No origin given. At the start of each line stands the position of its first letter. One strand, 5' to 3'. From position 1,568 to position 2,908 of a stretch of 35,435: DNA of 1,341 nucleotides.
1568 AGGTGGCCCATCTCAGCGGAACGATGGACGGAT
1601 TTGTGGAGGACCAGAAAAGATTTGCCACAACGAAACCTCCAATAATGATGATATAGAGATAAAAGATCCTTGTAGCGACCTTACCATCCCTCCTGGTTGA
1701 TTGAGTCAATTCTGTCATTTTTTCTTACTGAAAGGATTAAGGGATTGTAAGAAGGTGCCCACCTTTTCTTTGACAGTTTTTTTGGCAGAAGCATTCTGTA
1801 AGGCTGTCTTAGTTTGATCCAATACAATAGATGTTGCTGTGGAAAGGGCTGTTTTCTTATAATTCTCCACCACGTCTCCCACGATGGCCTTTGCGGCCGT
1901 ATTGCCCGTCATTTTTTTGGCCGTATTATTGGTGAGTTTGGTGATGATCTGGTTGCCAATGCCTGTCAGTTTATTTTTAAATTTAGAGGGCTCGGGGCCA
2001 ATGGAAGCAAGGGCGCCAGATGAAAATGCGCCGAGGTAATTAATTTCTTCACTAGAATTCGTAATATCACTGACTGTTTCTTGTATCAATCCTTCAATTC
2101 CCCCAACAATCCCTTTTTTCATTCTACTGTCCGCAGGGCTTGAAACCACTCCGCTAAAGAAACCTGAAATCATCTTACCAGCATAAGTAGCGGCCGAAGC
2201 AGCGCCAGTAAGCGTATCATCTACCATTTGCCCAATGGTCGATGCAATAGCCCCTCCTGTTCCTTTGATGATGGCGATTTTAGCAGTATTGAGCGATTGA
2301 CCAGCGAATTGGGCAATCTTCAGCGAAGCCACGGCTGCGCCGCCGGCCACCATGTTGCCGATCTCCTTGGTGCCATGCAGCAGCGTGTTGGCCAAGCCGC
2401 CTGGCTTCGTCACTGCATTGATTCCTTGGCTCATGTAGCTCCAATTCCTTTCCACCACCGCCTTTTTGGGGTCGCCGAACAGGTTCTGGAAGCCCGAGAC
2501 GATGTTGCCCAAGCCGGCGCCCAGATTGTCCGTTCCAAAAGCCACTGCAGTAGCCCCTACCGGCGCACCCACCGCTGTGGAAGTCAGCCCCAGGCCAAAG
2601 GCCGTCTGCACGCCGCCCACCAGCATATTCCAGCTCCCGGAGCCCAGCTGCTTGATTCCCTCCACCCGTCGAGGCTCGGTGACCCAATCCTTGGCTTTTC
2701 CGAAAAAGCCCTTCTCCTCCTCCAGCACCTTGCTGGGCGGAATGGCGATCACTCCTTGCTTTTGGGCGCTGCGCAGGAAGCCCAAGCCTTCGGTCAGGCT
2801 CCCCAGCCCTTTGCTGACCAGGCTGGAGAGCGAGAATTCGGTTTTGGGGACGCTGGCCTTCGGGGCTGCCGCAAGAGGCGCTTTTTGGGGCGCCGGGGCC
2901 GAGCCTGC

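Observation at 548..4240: SLH-anchored secreted protein with a Gly-zipper-rich C-terminal module coupled to two membrane-protein paralogues: candidate polymorphic toxin / immunity cassette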

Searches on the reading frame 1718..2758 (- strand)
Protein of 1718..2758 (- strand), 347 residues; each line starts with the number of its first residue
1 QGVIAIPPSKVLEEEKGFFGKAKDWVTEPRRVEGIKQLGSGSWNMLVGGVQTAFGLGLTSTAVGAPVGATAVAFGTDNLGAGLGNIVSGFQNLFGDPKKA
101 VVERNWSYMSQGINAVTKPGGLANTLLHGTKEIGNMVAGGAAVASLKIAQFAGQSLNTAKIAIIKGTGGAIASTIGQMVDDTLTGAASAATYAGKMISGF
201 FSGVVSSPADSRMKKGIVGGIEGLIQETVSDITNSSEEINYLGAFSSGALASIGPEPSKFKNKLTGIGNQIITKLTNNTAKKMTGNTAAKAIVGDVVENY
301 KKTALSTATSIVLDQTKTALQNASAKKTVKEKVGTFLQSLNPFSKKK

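Call 6: find_homologous_proteins(query=window:1718-2740:-)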
Query window:1718-2740:-: 8000 candidates shared short words with the query, none scored E <= 0.001.

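Call 27: predict_structure(protein=window:1718-2758:-)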
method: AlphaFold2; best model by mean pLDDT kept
length: 347 residues; sequences in the alignment: 1
mean_pLDDT: 37.5   pTM: 0.21
mean pLDDT of the five models: 37.5, 35.2, 32.5, 31.1, 30.9
residues with pLDDT >= 90: 0; 70-90: 0; 50-70: 0; < 50: 347
segments of 3 or more residues with pLDDT < 50: 1-347
pLDDT, mean of each block of 10 residues (from residue 1): 29 35 37 38 43 40 37 36 36 37 33 32 32 35 34 37 33 35 36 38 40 43 40 35 32 38 44 45 44 44 39 37 34 41 44
secondary structure, 60 per line:
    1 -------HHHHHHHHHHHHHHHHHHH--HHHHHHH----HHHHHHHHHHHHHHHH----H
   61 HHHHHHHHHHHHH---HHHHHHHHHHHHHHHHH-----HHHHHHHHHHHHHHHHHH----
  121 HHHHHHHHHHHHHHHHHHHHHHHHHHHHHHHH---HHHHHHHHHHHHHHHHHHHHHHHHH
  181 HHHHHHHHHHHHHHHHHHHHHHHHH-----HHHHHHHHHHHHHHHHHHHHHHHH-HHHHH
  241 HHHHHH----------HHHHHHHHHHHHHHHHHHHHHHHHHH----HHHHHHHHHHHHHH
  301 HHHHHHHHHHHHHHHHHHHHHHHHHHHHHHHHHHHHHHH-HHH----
elements in order: H8-26 H29-35 H40-55 H60-73 H77-93 H99-116 H121-152 H156-205 H211-234 H236-246 H257-282 H287-339
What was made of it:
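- On Polymorphic toxin system: The AlphaFold model has pLDDT 37 (call 27).
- The C-terminal structure model is uninformative (pLDDT 37, call 27).
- Tried and rejected: The single-sequence AlphaFold model of residues 495-841 had pLDDT 37 and was not used for fold search (call 27).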

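Call 30: search_protein_representatives(protein=window:1718-2758:-)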
Query: 347 residues. Proteins with E-value up to 0.001 (for the whole library): 4; up to 1e-10: 1; up to 1e-30: 1. The best 4 are listed.
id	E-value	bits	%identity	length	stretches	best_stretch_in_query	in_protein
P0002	9.2e-213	721.8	100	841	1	1-347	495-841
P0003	6.0e-08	48.9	38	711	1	22-160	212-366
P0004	1.1e-05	41.5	29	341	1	129-318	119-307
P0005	2.7e-05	40.1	28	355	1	11-271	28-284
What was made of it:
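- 2318..2695 (-): Module (i), residues 516-641 at native GC; homology to P0003 runs to about residue 654. It opens with the motif W-x3-P-[RK]-R-x-E-G, then a Gly/Ala-rich moderately hydrophobic hairpin and a helical part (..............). HMMER hits P0003 (E 6e-8, 38% identity, residues 516-654) and P0005 (E 2.7e-5) among 1.84 billion proteins (call 30).
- Homology to P0003 ends at about residue 654 (call 30). The alignments to P0005 (residues 505-765) and P0004 (623-812) run straight across codon 641 (call 30).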

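Call 32: search_protein_families(library=pfam, proteins=[P0003, P0004, P0005], max_evalue=1)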
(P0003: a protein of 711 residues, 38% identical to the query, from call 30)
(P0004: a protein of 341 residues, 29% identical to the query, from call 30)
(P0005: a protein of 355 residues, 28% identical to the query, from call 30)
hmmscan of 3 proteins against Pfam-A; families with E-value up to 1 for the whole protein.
P0003 (711 aa): 5 families
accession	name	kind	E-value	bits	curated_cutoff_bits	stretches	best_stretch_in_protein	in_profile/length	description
PF03448.22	MgtE_N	-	0.0098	16.8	25.9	1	407-489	3-81/102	MgtE intracellular N domain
PF12925.12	APP_E2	-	0.017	15.3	22.2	1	447-492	39-84/190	E2 domain of amyloid precursor protein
PF06817.19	RVT_thumb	-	0.051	13.9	27.6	1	355-384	4-33/66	Reverse transcriptase thumb domain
PF07361.16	Cytochrom_B562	-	0.056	14.5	30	1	389-488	4-93/102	Cytochrome b562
PF03462.23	PCRF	-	0.24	11.6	24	1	391-450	5-69/194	PCRF domain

P0004 (341 aa): 2 families
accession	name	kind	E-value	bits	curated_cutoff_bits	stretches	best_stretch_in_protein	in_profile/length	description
PF22314.2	NPC1_MLD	-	0.096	12.9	27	1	74-136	90-159/216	NPC1, middle luminal domain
PF18827.6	LPD14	-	0.61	10.5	27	1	219-298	12-89/136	Large polyvalent protein-associated domain 14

P0005 (355 aa): 0 families

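Call 33: find_encoding_contigs(protein=P0003, flank=8000)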
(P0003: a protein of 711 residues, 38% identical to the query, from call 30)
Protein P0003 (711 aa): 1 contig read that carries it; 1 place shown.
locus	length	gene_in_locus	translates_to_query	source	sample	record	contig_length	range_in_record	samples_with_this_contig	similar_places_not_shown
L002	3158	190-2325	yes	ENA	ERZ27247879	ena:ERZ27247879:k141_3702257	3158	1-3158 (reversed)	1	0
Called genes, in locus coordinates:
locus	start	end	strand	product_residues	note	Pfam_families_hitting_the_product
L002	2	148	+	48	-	?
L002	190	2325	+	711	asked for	-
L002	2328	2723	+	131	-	-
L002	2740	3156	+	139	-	?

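Call 34: find_encoding_contigs(protein=P0004, flank=8000)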
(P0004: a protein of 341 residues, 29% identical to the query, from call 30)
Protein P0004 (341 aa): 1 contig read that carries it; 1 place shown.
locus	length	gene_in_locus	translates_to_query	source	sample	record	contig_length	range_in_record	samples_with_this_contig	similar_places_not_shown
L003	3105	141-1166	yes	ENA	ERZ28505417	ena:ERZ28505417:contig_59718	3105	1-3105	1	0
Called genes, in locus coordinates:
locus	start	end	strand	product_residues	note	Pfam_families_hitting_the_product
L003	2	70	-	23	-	?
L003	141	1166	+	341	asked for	-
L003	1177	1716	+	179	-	-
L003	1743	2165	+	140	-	-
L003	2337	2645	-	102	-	-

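Call 35: find_encoding_contigs(protein=P0005, flank=8000)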
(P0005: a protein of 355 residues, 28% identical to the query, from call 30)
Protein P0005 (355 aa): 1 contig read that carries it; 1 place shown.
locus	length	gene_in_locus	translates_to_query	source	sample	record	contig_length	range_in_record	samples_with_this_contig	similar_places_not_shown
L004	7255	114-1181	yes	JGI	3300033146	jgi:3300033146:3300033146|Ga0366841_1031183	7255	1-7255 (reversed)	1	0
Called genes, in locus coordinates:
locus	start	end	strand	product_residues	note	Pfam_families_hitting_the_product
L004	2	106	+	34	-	?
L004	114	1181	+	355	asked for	-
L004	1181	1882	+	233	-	-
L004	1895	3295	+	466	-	PF00515:TPR_1 (faint), PF07719:TPR_2 (faint), PF13181:TPR_8 (faint), PF13424:TPR_12 (faint), PF13428:TPR_14 (faint), PF13414:TPR_11 (faint), PF14559:TPR_19 (faint), PF23914:TPR_CcmH_CycH (weak)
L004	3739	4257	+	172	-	-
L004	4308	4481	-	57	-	-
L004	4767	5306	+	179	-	-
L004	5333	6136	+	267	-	-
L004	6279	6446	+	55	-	-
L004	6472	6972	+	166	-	-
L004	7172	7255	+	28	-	?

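Call 45: find_homologous_proteins(query=A5, max_evalue=0.01)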
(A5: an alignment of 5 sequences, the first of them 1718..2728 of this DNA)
Query A5 (5 sequences) (337 aa, profile of the alignment): 1 proteins with E <= 0.01 among 8000 candidates.
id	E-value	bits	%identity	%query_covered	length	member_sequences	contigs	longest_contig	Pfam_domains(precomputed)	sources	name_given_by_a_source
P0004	1.8e-134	467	30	53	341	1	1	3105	-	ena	-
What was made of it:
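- Tried and rejected: The module alignment A5 recovered only P0004, because 8000 low-complexity candidates swamped the index (call 45).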

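Call 48: find_related_loci(query=A3, collection=genome_contigs, flank=8000)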
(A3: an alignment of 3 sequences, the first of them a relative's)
Query A3 (180 aa) in genome_contigs; peptide patterns used: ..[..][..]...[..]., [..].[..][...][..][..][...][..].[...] (x = any residue, [..] = any of these).
52 stretches matched a pattern, but none encodes a relative of the query by tblastn (E <= 1e-3).

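Call 49: find_related_loci(query=A3, collection=metagenome_contigs, flank=10000)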
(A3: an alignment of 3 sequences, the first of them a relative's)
Query A3 (180 aa) in metagenome_contigs; peptide patterns used: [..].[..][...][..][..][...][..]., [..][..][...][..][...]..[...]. (x = any residue, [..] = any of these).
600 stretches matched a pattern, but none encodes a relative of the query by tblastn (E <= 1e-3).

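Call 50: search_protein_families(library=pfam, proteins=[L004:5333-6133:+, L004:1895-3292:+, L003:1743-2162:+, L004:1181-1879:+, L004:4767-5303:+, L003:1174-1713:+, L002:2328-2720:+, L004:6472-6969:+, L004:3739-4254:+], max_evalue=1)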
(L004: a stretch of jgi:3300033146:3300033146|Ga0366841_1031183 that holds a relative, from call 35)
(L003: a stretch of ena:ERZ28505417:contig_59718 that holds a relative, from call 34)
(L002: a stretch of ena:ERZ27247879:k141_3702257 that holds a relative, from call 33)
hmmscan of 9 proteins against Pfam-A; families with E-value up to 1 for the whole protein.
L004:5333-6133:+ (267 aa): 1 family
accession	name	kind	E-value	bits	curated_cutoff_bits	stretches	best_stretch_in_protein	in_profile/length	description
PF04893.22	Yip1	-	0.002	18.5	28.6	1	93-256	27-170/173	Yip1 domain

L004:1895-3292:+ (466 aa): 24 families
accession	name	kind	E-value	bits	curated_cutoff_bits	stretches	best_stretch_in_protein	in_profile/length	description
PF07719.23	TPR_2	-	8.9e-13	47.7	27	3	272-299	2-29/34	Tetratricopeptide repeat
PF00515.34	TPR_1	-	8.8e-10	38.4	27.8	2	274-299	4-29/34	Tetratricopeptide repeat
PF13424.12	TPR_12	-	2e-09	37.9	30.1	2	275-326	7-60/77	Tetratricopeptide repeat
PF14559.12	TPR_19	-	2.2e-09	37.9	25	2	402-459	8-65/68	Tetratricopeptide repeat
PF13181.12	TPR_8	-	3.2e-08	33.5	25.7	2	360-378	15-33/34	Tetratricopeptide repeat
PF13428.12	TPR_14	-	1.2e-07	32.2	23.5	0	277-299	7-29/44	Tetratricopeptide repeat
PF23914.1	TPR_CcmH_CycH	-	4.2e-07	30.4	42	1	353-453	57-155/158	Cytochrome c-type biogenesis protein H TPR domain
PF13414.12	TPR_11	-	1.4e-06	28.3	26.8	1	358-386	6-34/42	TPR repeat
PF13174.12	TPR_6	-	4.9e-05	24.1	26.3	1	421-451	2-32/33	Tetratricopeptide repeat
PF13432.12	TPR_16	-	5e-05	24.1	32.7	0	360-389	11-40/65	Tetratricopeptide repeat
PF13374.12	TPR_10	-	0.00014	22.2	27.5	1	421-443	4-26/42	Tetratricopeptide repeat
PF13176.12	TPR_7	-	0.00044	20.6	27.9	1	284-298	12-26/36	Tetratricopeptide repeat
PF04893.22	Yip1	-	0.00045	20.6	28.6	1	95-253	21-166/173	Yip1 domain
PF13431.12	TPR_17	-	0.00053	20.5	24.4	0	369-397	2-25/34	Tetratricopeptide repeat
PF13371.12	TPR_9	-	0.0016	18.8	35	1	402-453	12-63/73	Tetratricopeptide repeat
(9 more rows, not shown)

L003:1743-2162:+ (140 aa): 2 families
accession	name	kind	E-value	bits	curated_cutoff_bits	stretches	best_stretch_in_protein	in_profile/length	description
PF19701.4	DUF6199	-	0.05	13.8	27.7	1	36-66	1-31/64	Family of unknown function (DUF6199)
PF03348.21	Serinc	-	0.25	10.6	24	1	6-127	115-230/434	Serine incorporator (Serinc)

L004:1181-1879:+ (233 aa): 2 families
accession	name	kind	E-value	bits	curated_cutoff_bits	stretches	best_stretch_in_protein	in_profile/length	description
PF04932.20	Wzy_C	-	0.00049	20.3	31.7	1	79-182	17-116/149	O-Antigen ligase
PF13850.11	ERGIC_N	-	0.17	12.5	27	1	63-103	5-45/91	Endoplasmic Reticulum-Golgi Intermediate Compartment (ERGIC)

L004:4767-5303:+ (179 aa): 1 family
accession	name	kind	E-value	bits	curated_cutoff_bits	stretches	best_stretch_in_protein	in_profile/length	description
PF03203.19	MerC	-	0.073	14.1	27.6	1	23-90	17-78/108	MerC mercury resistance protein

L003:1174-1713:+ (180 aa): 2 families
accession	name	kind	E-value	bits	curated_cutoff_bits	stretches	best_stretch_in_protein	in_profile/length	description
PF07136.16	DUF1385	-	0.7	9.6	22.1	0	54-104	141-191/227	Protein of unknown function (DUF1385)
PF13789.11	DUF4181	-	0.87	10.5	25.4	0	3-65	28-79/108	Domain of unknown function (DUF4181)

L002:2328-2720:+ (131 aa): 1 family
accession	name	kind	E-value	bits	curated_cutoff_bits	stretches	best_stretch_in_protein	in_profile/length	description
PF20324.3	DUF6619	-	0.079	13.6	27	1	25-86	10-73/102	Family of unknown function (DUF6619)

L004:6472-6969:+ (166 aa): 2 families
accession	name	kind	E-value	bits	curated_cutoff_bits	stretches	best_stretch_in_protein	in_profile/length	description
PF06129.17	Chordopox_G3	-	0.025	15.8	22.3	0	119-163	59-103/108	Chordopoxvirus G3 protein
PF08229.16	SHR3_chaperone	-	0.092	12.2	25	1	8-38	128-158/188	ER membrane protein SH3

L004:3739-4254:+ (172 aa): 0 families
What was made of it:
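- On Yip1 family (downstream ORF): The homologues score 18.5 and 20.6 bits against a cut-off of 28.6 (E 2e-3 and 4.5e-4, call 50).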

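Call 57: search_dna_similar(query=window:1718-2758:-, collection=plasmids, mode=protein, max_evalue=0.01)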
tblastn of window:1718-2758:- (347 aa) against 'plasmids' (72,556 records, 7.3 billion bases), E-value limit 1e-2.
No match.

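Call 58: search_dna_similar(query=L004:4767-5303:+, collection=plasmids, mode=protein, max_evalue=0.01)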
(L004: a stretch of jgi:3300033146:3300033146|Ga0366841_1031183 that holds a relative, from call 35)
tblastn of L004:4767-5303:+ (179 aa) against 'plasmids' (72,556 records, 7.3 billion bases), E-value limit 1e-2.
No match.
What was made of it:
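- Tried and rejected: tblastn against plasmids found nothing (calls 57, 58).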

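Call 77: search_solved_structures(query=A5, max_evalue=10)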
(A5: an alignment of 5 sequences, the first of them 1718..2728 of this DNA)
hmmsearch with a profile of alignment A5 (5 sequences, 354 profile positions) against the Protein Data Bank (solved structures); distinct sequences matched with E-value up to 10: 0.
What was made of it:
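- On Pore-forming colicins: The PDB profile search found nothing (call 77).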

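Call 79: search_protein_families(library=phrogs, proteins=[P0003, P0004, P0005], max_evalue=0.1)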
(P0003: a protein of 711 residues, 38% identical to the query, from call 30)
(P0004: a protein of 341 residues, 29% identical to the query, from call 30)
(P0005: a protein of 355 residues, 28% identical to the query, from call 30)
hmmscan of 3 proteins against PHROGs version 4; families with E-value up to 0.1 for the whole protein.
P0003 (711 aa): 0 families

P0004 (341 aa): 0 families

P0005 (355 aa): 0 families

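Call 80: search_protein_families(library=padloc, proteins=[P0003, P0004, P0005], max_evalue=0.1)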
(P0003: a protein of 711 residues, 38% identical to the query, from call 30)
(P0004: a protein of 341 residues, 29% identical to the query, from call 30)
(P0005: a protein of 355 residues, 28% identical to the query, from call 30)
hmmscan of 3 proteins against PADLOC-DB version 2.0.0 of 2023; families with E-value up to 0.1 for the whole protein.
P0003 (711 aa): 0 families

P0004 (341 aa): 0 families

P0005 (355 aa): 0 families

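Call 81: find_related_loci(query=A3, collection=viral_contigs, flank=8000)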
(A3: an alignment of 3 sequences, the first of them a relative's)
Query A3 (180 aa) in viral_contigs; peptide patterns used: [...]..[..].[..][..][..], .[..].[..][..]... (x = any residue, [..] = any of these).
169 stretches matched a pattern, but none encodes a relative of the query by tblastn (E <= 1e-3).
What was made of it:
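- Tried and rejected: The immunity alignment A3 found nothing in genome_contigs, metagenome_contigs or viral_contigs (calls 48, 49, 81).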

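Call 82: find_related_loci(query=P0004, collection=viral_contigs, flank=8000)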
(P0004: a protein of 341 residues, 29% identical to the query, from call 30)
Query P0004 (341 aa) in viral_contigs; peptide patterns used: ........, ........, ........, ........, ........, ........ (x = any residue, [..] = any of these).
3 stretches matched a pattern, but none encodes a relative of the query by tblastn (E <= 1e-3).
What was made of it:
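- Tried and rejected: P0004 found nothing in viral_contigs (call 82).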

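Call 89: search_protein_families(library=ncbifam, proteins=[P0003, P0004, P0005, P0010, P0011], max_evalue=1)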
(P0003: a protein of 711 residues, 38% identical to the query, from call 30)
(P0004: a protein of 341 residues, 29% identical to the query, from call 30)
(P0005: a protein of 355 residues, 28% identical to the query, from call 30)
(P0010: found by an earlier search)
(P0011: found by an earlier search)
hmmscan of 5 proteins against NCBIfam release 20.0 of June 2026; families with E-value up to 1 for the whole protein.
P0003 (711 aa): 0 families

P0004 (341 aa): 0 families

P0005 (355 aa): 0 families

P0010 (267 aa): 0 families

P0011 (131 aa): 3 families
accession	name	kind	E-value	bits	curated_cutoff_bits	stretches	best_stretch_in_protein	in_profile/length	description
TIGR02746.1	TraC-F-type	equivalog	0.015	13.2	567.05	1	23-124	488-581/800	type IV secretion system protein TraC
NF041198.1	UshA_like_PCGU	equivalog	0.094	11.3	275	1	60-128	152-216/519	UshA-like (seleno)protein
NF011242.0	PRK14648.1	equivalog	0.22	10.6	426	1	21-110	89-177/354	UDP-N-acetylmuramate dehydrogenase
